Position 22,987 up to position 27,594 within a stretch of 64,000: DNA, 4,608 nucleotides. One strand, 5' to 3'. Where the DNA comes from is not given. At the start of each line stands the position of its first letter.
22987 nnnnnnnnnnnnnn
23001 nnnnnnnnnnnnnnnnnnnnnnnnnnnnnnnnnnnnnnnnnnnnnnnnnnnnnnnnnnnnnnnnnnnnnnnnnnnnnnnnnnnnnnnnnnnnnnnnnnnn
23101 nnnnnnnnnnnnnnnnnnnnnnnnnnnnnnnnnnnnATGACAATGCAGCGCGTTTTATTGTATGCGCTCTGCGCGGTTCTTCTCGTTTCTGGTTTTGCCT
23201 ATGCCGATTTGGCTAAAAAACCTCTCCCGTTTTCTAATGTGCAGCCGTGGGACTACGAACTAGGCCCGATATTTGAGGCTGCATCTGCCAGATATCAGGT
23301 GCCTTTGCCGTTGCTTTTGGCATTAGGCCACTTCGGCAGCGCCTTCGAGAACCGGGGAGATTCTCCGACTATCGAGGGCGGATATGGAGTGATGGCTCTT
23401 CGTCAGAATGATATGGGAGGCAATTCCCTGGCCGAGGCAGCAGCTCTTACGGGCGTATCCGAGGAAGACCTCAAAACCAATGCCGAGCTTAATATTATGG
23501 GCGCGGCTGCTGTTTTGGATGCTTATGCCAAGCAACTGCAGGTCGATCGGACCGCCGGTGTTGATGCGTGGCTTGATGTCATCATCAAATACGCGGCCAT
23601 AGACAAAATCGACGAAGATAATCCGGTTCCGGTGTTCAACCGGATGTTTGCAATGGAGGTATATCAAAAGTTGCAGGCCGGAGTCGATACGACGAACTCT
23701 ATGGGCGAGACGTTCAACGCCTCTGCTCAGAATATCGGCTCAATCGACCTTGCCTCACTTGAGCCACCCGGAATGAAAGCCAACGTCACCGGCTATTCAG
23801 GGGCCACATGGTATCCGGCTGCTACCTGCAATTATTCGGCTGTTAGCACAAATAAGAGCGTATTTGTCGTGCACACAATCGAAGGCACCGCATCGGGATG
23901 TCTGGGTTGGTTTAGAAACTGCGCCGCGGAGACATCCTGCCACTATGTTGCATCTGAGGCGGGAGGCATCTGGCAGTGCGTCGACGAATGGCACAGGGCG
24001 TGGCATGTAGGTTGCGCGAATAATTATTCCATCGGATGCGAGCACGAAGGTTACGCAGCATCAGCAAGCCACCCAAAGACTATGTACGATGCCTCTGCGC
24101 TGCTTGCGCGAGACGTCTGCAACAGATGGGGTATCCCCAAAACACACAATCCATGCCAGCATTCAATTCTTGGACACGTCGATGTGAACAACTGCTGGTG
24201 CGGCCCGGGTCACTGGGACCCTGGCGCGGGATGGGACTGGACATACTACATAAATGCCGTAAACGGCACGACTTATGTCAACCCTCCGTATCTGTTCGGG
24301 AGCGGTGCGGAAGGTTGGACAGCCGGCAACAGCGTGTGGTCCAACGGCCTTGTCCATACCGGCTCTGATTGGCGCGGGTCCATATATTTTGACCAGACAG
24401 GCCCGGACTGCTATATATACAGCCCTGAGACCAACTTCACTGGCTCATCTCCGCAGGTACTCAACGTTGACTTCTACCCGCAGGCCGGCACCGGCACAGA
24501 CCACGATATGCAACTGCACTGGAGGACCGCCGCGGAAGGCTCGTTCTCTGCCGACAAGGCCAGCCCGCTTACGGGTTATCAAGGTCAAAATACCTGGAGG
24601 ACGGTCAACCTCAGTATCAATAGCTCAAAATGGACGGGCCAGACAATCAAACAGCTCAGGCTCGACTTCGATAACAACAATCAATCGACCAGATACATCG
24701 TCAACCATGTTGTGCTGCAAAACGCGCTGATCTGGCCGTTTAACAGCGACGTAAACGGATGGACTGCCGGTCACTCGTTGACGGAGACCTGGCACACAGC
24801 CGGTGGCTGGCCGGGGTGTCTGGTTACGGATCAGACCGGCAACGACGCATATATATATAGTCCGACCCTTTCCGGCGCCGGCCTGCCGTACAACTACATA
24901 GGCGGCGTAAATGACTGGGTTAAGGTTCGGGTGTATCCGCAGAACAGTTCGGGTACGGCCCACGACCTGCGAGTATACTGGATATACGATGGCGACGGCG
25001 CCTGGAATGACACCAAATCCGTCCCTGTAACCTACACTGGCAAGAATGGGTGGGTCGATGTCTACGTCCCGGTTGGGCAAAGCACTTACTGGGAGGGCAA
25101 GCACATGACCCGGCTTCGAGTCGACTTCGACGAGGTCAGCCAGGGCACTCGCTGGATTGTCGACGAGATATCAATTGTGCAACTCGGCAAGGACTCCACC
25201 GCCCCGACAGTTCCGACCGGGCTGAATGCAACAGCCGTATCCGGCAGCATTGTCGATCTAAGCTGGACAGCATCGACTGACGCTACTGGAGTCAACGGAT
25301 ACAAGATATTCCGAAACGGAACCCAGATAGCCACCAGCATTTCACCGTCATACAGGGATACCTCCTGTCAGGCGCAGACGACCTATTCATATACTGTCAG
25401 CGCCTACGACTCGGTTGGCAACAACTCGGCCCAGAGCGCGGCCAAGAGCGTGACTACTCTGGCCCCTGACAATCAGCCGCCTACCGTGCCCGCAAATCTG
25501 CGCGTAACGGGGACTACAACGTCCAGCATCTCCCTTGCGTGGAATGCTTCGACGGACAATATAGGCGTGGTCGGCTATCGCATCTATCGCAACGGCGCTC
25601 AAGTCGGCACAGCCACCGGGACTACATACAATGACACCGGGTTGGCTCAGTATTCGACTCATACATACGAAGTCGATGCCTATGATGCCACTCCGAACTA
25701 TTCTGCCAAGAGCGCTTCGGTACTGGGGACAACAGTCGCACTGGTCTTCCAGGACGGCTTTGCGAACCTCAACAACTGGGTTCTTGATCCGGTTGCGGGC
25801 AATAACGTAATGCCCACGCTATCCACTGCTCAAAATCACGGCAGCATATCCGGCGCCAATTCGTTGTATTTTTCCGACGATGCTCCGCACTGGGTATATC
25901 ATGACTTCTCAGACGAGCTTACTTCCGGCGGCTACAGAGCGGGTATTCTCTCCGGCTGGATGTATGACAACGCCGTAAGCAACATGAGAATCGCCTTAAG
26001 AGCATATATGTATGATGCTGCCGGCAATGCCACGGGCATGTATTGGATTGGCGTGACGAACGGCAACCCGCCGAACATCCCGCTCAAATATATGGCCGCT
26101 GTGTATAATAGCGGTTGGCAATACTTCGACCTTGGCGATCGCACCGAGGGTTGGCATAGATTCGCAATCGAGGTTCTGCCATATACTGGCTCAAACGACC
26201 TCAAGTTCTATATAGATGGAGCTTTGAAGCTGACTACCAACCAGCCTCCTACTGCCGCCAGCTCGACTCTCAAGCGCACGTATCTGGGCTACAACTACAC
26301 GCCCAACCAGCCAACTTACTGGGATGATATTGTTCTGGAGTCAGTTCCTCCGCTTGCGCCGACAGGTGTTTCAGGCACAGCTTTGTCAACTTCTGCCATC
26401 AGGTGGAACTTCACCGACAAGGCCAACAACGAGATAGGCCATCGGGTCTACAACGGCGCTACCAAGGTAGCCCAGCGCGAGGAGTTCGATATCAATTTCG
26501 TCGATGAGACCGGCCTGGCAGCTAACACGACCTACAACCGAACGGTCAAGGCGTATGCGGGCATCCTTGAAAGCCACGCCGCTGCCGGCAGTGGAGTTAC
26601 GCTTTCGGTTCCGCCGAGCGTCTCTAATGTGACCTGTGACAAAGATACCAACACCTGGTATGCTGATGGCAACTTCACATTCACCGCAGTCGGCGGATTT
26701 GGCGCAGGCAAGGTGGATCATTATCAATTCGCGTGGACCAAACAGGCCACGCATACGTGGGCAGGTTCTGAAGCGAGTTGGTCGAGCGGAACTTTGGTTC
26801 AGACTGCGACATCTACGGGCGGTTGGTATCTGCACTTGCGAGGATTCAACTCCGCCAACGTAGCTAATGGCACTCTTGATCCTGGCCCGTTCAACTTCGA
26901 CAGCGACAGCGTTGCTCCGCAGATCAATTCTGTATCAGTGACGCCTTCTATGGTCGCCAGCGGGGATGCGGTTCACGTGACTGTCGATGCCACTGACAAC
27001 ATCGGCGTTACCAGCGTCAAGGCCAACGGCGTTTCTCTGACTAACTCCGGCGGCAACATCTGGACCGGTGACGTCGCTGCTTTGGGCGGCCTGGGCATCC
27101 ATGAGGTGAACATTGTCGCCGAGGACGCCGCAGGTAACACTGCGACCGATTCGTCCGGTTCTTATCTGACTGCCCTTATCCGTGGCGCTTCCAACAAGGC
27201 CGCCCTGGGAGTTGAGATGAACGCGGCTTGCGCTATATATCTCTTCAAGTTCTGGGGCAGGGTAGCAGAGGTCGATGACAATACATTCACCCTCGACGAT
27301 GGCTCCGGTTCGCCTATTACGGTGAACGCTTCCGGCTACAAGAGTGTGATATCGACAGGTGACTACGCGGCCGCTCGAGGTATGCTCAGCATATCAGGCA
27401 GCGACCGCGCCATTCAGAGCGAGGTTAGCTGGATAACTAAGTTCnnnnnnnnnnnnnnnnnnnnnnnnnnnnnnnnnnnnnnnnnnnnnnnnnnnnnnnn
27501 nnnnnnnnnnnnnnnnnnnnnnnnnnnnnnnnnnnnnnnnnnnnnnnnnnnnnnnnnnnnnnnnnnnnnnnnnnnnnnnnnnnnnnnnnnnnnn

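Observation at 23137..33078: Tandem pair of giant secreted multidomain peptidoglycan-amidase proteins sharing a C-terminal OB-fold-like module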

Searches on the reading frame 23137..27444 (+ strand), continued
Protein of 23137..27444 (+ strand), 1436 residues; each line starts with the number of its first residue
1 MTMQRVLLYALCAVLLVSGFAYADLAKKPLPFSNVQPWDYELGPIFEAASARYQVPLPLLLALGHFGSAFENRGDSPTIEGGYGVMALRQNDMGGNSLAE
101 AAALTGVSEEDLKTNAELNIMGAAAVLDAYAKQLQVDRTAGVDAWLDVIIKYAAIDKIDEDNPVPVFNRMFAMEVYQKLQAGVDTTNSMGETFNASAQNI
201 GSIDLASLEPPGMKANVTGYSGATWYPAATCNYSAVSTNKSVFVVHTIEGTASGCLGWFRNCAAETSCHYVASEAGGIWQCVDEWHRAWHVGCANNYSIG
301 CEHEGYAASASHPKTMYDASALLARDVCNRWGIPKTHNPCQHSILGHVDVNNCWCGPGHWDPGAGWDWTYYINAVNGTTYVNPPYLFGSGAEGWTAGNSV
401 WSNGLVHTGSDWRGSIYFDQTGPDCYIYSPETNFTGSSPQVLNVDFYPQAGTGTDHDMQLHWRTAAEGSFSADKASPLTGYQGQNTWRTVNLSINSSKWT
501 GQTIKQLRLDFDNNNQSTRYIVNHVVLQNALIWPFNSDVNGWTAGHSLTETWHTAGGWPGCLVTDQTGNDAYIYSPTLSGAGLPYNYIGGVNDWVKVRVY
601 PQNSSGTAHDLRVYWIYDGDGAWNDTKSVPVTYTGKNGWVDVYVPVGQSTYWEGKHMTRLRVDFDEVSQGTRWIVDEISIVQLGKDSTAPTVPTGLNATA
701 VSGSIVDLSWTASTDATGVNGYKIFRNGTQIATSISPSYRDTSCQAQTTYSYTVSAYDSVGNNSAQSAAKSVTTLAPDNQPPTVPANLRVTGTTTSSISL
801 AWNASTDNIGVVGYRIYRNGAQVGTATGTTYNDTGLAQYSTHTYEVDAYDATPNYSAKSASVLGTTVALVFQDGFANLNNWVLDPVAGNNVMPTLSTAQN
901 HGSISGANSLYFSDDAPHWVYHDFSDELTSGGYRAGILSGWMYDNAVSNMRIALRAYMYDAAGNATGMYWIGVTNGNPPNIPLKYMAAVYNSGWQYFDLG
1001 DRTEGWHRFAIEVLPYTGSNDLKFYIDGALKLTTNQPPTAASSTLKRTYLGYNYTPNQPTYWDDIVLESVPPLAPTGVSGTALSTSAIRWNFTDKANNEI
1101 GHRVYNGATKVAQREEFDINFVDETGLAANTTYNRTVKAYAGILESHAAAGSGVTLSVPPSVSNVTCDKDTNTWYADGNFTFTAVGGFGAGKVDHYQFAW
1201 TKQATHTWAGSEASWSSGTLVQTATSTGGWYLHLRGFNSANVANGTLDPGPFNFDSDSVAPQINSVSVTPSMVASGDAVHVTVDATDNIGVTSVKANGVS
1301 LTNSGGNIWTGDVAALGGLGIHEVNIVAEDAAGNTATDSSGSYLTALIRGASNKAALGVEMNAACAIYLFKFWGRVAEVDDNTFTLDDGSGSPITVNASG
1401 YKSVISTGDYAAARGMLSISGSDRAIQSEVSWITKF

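Call 62: find_encoding_contigs(protein=P0005, flank=10000, max_places=3)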
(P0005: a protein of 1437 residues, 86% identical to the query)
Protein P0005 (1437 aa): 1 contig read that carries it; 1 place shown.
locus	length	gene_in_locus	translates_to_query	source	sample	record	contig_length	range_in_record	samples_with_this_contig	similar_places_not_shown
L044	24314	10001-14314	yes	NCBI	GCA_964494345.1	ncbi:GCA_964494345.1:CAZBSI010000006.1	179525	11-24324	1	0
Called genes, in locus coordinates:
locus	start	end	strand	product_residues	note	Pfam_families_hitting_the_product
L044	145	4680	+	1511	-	-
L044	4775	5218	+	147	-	PF02566:OsmC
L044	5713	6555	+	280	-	PF00753:Lactamase_B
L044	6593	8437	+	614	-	PF13510:Fer2_4, PF00111:Fer2 (weak), PF10588:NADH-G_4Fe-4S_3, PF12838:Fer4_7 (weak), PF13237:Fer4_10 (weak), PF22117:Fer4_Nqo3, PF02906:Fe_hyd_lg_C, PF02256:Fe_hyd_SSU, +6 more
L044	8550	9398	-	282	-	PF01135:PCMT (weak), PF01209:Ubie_methyltran, PF05175:MTS (weak), PF13489:Methyltransf_23, PF13847:Methyltransf_31, PF08241:Methyltransf_11, PF08242:Methyltransf_12, PF13649:Methyltransf_25, +3 more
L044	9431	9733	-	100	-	PF01022:HTH_5, PF01047:MarR (weak), PF12840:HTH_20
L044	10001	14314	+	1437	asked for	PF01510:Amidase_2, PF18370:RGI_lyase (faint), PF00041:fn3 (weak)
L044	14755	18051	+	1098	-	PF13529:Peptidase_C39_2, PF18370:RGI_lyase (faint), PF17957:Big_7 (faint), PF00041:fn3, PF24517:CBM96 (weak)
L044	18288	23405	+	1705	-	PF10646:Germane, PF01520:Amidase_3 (weak), PF16158:N_BRCA1_IG (weak), PF19077:Big_13 (faint), PF13750:Big_3_3 (faint), PF13620:CarboxypepD_reg, PF13715:CarbopepD_reg_2, PF14686:fn3_3 (weak)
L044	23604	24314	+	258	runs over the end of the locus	PF01261:AP_endonuc_2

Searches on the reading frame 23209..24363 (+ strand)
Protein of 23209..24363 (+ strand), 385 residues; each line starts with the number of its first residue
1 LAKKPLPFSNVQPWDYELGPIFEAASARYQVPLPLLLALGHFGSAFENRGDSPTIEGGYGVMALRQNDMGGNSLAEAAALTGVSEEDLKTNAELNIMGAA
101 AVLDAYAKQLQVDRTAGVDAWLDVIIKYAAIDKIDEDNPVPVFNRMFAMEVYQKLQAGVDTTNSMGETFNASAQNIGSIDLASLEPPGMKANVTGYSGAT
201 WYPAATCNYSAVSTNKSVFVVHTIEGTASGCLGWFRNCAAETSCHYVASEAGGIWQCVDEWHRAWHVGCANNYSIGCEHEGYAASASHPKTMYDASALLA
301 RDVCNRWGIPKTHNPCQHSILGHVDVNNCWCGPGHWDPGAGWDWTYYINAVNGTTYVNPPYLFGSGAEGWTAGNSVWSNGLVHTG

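Call 53: search_solved_structures(query=A6, max_evalue=1, show_alignments=0)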
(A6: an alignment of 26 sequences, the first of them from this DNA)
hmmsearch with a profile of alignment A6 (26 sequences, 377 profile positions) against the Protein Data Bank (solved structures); distinct sequences matched with E-value up to 1: 17.
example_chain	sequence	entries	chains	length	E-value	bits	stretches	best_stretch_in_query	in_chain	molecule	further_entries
4bj4_A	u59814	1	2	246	1e-09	41.3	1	203-338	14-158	AMPDH2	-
4bpa_A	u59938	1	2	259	1.2e-09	41.1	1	203-338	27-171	AMPDH2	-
4bol_A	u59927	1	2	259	1.2e-09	41.1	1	203-338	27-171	AMPDH2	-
1j3g_A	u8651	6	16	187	1.2e-09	41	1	234-346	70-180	AmpD protein | 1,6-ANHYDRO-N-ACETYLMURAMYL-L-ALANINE AMIDASE AMPD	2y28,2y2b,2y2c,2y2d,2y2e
2bh7_A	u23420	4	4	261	4.3e-06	29.3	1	231-352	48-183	N-ACETYLMURAMOYL-L-ALANINE AMIDASE | N-ACETYLMURAMOYL-L-ALANINE AMIDASE AMID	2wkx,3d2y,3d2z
9vi7_A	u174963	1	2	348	0.00013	24.5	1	15-130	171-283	lytic transglycosylase c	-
3hmb_A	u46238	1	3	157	0.00093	21.7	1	213-272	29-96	N-acetylmuramoyl-L-alanine amidase xlyA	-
3rdr_A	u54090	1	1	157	0.0014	21.1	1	221-272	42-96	N-acetylmuramoyl-L-alanine amidase XlyA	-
4bxd_A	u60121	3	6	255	0.0014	21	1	247-338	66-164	AMPDH3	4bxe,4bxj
4c5f_A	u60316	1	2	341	0.0037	19.7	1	17-107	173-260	MEMBRANE-BOUND LYTIC MUREIN TRANSGLYCOSYLASE C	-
4cfo_A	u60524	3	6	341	0.004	19.6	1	17-107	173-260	MLTC | MEMBRANE-BOUND LYTIC MUREIN TRANSGLYCOSYLASE C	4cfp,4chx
6srt_A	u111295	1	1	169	0.0088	18.4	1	234-309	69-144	N-acetylmuramoyl-L-alanine amidase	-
6ssc_A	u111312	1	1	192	0.012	18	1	234-309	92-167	N-acetylmuramoyl-L-alanine amidase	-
7f5i_A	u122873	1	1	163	0.02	17.2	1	210-306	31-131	amidase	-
1sk4_A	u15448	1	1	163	0.33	13.3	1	208-290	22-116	Peptidoglycan recognition protein I-alpha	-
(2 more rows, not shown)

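Call 76: predict_structure(alignment_id=A6)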
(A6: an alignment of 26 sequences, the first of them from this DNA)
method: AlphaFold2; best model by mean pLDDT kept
length: 385 residues; sequences in the alignment: 26
mean_pLDDT: 83.9   pTM: 0.85
mean pLDDT of the five models: 83.9, 83.5, 83.5, 80.5, 76.8
residues with pLDDT >= 90: 214; 70-90: 117; 50-70: 15; < 50: 39
segments of 3 or more residues with pLDDT < 50: 1-9, 356-385
pLDDT, mean of each block of 10 residues (from residue 1): 41 86 98 98 90 89 89 96 97 98 98 94 94 74 93 94 88 94 77 80 91 91 89 88 93 92 88 92 78 93 96 89 86 70 88 61 33 27 26
secondary structure, 60 per line:
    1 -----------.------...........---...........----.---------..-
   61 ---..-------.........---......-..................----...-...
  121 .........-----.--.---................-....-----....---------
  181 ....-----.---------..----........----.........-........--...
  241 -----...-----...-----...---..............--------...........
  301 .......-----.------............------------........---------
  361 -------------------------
elements in order: H19-29 H33-43 H73-81 H85-90 H92-109 H118-129 H142-157 E159-162 E168-171 H181-184 E209-213 E218-226 H228-235 E246-248 E254-256 E262-264 H268-273 E274-281 H290-307 E320-322 H323-331 H344-351

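Call 78: fold_search(model_id=the predicted structure, library=pdb)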
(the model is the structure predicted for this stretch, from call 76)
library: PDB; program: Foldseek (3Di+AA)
matches with E <= 10: 196; with E <= 0.001: 38
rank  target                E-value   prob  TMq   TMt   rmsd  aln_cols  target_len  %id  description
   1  2y28_A                4.2e-08  1.00  0.35  0.71   3.6       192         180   22  crystal structure of Se-Met AmpD derivative (released 2011-07-20)
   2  2y2b_B                4.4e-08  1.00  0.35  0.71   2.3       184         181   21  crystal structure of AmpD in complex with reaction products (released 2011-07-20)
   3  2y2c_C                9.2e-08  1.00  0.33  0.69   4.0       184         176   22  crystal structure of AmpD Apoenzyme (released 2011-07-20)
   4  2y28_C                1.2e-07  1.00  0.34  0.70   4.0       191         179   21  crystal structure of Se-Met AmpD derivative (released 2011-07-20)
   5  2y2c_A                1.9e-07  1.00  0.34  0.69   3.2       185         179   22  crystal structure of AmpD Apoenzyme (released 2011-07-20)
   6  2y28_B                2.7e-07  1.00  0.34  0.71   2.9       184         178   22  crystal structure of Se-Met AmpD derivative (released 2011-07-20)
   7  3hmb_B                3.9e-06  1.00  0.30  0.70   4.0       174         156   15  Mutant endolysin from Bacillus subtilis (released 2010-06-09)
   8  7f5i                  7.3e-06  1.00  0.33  0.77   3.1       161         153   15  X-ray structure of Clostridium perfringens-specific amidase endolysin (released 2022-05-04)
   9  4knl_C                7.7e-06  1.00  0.35  0.63   4.9       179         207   16  Crystal structure of Staphylococcus aureus hydrolase AmiA in complex with its ligand (released 2014-03-12)
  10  4knl_A                9.6e-06  1.00  0.35  0.62   4.9       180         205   16  Crystal structure of Staphylococcus aureus hydrolase AmiA in complex with its ligand (released 2014-03-12)
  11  4knk_A                1.0e-05  1.00  0.35  0.63   4.8       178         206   16  Crystal structure of Staphylococcus aureus hydrolase AmiA (released 2014-03-12)
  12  4knl_D                1.0e-05  1.00  0.35  0.63   4.8       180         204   16  Crystal structure of Staphylococcus aureus hydrolase AmiA in complex with its ligand (released 2014-03-12)
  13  2ar3_A                1.8e-05  1.00  0.33  0.75   2.7       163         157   15  E90A mutant structure of PlyL (released 2006-06-06)
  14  3rdr                  1.8e-05  1.00  0.31  0.74   3.2       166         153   16  Structure of the catalytic domain of XlyA (released 2011-08-10)
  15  4knk_B                2.0e-05  1.00  0.35  0.63   4.3       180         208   16  Crystal structure of Staphylococcus aureus hydrolase AmiA (released 2014-03-12)
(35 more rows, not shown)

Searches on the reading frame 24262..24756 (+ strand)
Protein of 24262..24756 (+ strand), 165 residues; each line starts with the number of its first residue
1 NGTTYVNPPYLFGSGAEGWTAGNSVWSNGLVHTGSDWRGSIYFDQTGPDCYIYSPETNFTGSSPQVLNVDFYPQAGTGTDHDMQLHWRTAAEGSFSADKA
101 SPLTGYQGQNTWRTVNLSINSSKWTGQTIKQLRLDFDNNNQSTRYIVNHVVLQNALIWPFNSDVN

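Call 59: search_protein_families(library=pfam, proteins=[window:24262-24756:+], max_evalue=1)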
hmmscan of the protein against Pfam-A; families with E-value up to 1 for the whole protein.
seq(165 aa): 0 families

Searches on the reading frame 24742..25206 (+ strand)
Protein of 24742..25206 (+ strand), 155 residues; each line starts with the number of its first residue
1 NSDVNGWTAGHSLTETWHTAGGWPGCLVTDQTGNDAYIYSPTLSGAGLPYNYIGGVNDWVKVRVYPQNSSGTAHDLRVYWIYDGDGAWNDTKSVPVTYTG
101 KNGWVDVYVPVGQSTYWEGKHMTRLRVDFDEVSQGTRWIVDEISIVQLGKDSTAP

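Call 59: search_protein_families(library=pfam, proteins=[window:24742-25206:+], max_evalue=1)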
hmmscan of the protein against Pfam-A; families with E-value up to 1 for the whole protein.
seq(155 aa): 2 families
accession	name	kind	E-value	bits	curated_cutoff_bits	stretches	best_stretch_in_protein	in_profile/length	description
PF06347.19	SH3_4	-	0.023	14.9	24.1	1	26-45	37-56/56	Bacterial SH3 domain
PF08239.17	SH3_3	-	0.05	14.2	27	0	9-43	21-53/54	Bacterial SH3 domain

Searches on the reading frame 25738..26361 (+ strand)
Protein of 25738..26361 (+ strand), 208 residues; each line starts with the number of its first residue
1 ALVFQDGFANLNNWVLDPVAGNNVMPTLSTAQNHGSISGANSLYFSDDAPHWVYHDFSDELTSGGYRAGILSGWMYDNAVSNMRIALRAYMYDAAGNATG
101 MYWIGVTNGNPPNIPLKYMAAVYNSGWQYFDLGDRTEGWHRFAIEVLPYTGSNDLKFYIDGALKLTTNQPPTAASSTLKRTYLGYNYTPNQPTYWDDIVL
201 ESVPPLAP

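Call 59: search_protein_families(library=pfam, proteins=[window:25738-26361:+], max_evalue=1)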
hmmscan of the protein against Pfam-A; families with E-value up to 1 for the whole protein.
seq(208 aa): 1 family
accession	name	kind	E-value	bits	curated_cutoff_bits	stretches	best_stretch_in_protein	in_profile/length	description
PF13385.13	Laminin_G_3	-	0.0011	19.6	27.6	1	74-193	24-129/151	Concanavalin A-like lectin/glucanases superfamily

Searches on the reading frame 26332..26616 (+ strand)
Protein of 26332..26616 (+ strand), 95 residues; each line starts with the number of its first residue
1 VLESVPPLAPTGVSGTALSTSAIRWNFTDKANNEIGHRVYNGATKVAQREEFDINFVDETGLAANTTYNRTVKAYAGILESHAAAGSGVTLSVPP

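Call 59: search_protein_families(library=pfam, proteins=[window:26332-26616:+], max_evalue=1)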
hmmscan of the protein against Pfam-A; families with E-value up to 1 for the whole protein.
seq(95 aa): 2 families
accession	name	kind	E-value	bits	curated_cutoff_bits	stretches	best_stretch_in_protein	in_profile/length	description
PF18370.7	RGI_lyase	-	0.037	14.8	27.8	1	21-68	19-66/86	Rhamnogalacturonan I lyases beta-sheet domain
PF00041.27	fn3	-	0.11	13.2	25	1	9-81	2-75/84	Fibronectin type III domain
